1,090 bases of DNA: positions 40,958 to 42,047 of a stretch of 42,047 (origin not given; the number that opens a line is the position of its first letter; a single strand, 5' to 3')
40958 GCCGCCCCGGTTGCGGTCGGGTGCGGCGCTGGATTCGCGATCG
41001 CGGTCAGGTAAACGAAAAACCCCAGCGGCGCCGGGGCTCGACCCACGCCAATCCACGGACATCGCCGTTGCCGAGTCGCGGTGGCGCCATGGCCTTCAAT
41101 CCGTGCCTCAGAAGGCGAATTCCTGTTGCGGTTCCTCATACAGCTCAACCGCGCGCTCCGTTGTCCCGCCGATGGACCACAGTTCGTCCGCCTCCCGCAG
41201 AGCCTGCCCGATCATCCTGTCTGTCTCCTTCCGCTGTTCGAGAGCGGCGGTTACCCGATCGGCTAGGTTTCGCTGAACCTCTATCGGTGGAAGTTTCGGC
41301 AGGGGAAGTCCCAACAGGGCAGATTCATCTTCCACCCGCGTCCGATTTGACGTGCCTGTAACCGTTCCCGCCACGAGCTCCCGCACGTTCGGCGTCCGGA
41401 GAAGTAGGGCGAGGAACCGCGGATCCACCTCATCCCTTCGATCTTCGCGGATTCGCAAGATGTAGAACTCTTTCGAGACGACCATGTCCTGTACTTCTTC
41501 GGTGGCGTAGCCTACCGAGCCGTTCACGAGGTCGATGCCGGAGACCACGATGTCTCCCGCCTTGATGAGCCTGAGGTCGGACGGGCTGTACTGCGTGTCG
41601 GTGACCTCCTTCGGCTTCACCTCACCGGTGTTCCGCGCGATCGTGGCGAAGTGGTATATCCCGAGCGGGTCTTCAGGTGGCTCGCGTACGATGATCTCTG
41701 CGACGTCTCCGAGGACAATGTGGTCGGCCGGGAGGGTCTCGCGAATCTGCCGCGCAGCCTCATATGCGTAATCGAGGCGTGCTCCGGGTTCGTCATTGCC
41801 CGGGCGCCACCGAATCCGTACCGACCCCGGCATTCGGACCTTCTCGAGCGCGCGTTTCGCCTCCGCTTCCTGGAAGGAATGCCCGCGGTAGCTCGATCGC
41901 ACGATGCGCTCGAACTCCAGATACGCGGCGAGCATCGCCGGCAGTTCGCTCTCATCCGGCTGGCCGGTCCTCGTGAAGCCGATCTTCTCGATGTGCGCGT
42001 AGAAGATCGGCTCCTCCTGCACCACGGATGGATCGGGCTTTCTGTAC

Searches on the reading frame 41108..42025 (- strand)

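Call 43: search_protein_families(library=pfam, proteins=[window:41108-42025:-], max_evalue=0.001)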
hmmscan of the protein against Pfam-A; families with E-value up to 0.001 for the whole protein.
window:41108-42025:- (305 aa): 0 families

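Call 88: search_protein_families(library=phrogs, proteins=[window:41108-42025:-], max_evalue=0.001)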
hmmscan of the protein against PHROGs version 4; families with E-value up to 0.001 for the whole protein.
window:41108-42025:- (305 aa): 1 family
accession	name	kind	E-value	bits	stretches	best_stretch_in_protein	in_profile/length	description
phrog_2668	-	unknown function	1.1e-05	25.2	1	105-266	26-188/554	-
